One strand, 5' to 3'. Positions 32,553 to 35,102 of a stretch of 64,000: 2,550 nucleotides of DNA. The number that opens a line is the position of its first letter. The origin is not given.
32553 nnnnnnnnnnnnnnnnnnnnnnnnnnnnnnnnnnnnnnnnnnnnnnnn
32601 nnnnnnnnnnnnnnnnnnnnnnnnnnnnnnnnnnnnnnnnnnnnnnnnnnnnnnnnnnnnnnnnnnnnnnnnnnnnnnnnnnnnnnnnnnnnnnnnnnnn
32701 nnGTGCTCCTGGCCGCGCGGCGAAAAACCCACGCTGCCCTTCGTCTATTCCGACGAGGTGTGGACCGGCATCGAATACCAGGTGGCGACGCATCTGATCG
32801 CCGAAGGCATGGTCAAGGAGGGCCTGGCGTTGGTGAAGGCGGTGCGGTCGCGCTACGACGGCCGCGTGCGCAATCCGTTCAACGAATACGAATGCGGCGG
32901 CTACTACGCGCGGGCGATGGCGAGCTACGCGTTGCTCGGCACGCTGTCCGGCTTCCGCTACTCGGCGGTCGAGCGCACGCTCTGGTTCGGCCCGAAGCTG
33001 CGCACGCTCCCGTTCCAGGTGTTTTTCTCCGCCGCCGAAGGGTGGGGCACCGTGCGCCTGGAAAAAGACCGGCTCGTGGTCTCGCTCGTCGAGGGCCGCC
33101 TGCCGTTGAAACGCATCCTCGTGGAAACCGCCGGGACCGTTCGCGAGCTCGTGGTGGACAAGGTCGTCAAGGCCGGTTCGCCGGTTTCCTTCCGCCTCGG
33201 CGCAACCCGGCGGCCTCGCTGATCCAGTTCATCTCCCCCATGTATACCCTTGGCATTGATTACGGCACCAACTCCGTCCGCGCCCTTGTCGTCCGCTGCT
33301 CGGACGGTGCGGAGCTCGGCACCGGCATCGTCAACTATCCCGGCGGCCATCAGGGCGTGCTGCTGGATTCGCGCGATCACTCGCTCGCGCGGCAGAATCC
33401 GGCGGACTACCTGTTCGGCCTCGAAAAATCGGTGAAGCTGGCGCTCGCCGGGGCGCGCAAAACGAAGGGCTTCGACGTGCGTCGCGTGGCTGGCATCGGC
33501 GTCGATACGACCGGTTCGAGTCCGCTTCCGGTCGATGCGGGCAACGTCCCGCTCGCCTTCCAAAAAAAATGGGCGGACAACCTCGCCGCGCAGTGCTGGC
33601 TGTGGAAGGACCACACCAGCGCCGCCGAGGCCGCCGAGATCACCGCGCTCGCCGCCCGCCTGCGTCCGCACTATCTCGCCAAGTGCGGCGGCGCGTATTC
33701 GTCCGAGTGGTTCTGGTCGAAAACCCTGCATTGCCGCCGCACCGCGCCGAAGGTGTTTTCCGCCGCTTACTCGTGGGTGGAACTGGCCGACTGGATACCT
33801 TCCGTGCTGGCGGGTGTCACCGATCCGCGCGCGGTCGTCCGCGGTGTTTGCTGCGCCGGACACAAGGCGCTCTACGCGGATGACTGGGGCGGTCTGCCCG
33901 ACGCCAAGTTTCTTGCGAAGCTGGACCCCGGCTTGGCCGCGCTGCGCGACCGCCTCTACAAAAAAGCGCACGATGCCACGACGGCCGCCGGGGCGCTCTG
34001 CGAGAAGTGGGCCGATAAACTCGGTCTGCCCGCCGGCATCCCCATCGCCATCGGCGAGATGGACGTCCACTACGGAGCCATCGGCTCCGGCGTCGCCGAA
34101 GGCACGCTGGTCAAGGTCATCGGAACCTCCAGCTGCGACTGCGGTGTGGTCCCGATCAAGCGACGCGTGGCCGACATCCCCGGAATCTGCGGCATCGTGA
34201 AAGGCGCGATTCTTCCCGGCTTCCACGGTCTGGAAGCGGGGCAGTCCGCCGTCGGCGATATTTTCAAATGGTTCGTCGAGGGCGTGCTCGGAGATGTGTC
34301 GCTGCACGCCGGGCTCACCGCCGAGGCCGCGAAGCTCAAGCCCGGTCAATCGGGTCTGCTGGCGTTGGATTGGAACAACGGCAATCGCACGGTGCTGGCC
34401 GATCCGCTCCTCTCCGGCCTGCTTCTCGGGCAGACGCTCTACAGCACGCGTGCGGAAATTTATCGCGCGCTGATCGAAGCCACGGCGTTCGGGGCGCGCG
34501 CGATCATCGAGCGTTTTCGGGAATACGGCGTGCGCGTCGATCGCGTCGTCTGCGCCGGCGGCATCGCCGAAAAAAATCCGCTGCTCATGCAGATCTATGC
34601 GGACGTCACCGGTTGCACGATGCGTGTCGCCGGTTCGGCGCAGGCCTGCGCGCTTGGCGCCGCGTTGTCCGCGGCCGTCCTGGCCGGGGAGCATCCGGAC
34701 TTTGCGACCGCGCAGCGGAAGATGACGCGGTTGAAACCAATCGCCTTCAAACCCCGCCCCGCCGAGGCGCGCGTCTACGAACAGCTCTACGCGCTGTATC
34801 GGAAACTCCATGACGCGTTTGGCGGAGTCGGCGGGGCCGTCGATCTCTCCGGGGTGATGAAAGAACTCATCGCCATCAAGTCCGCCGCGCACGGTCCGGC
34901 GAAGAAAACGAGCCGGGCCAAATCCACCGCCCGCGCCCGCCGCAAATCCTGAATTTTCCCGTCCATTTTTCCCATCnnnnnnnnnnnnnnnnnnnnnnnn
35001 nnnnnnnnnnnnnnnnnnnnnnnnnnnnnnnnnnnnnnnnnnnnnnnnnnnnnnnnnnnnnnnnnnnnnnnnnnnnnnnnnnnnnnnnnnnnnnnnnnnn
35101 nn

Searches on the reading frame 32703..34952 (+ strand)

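Call 7: search_protein_families(library=pfam, proteins=[window:32703-34952:+], max_evalue=0.01)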
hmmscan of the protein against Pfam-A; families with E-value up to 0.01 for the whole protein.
window:32703-34952:+ (749 aa): 2 families
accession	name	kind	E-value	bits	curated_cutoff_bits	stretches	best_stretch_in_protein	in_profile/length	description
PF02782.22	FGGY_C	-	3.9e-38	131.7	27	1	471-659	3-196/198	FGGY family of carbohydrate kinases, C-terminal domain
PF00370.27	FGGY_N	-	5.6e-08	33.1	28.8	1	181-461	1-245/245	FGGY family of carbohydrate kinases, N-terminal domain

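Call 44: search_protein_families(library=ncbifam, proteins=[window:32703-34952:+], max_evalue=0.001)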
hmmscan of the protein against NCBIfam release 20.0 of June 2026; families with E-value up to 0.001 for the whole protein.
window:32703-34952:+ (749 aa): 10 families
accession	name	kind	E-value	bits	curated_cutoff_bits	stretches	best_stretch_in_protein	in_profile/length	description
NF003154.0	PRK04123.1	equivalog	2.4e-184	614.1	428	1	180-708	4-539/554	ribulokinase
TIGR01234.1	L-ribulokinase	equivalog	1.1e-166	555.8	583.25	1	181-707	2-531/536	ribulokinase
TIGR01315.1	5C_CHO_kinase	subfamily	2.4e-41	142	408.7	2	183-525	3-334/541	FGGY family pentulose kinase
TIGR01312.1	XylB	equivalog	7.4e-36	123.7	380.25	1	183-703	1-480/481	xylulokinase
NF008187.0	PRK10939.1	equivalog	6.3e-26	91.1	528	1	306-703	108-500/521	autoinducer-2 kinase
TIGR01311.1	glycerol_kin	equivalog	2.6e-13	49.2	590.35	1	547-688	345-476/496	glycerol kinase GlpK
TIGR02628.1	fuculo_kin_coli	equivalog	6.5e-12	45.1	470.9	1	413-675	198-456/465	L-fuculokinase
NF000756.0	PRK00047.1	subfamily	2.3e-10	39.4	498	1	569-686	360-475/502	glycerol kinase GlpK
TIGR01314.1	gntK_FGGY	equivalog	4.4e-10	38.7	648.55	1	423-702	206-489/505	gluconokinase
NF011601.0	PRK15027.1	equivalog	5.1e-05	21.9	912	1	424-702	204-475/484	xylulokinase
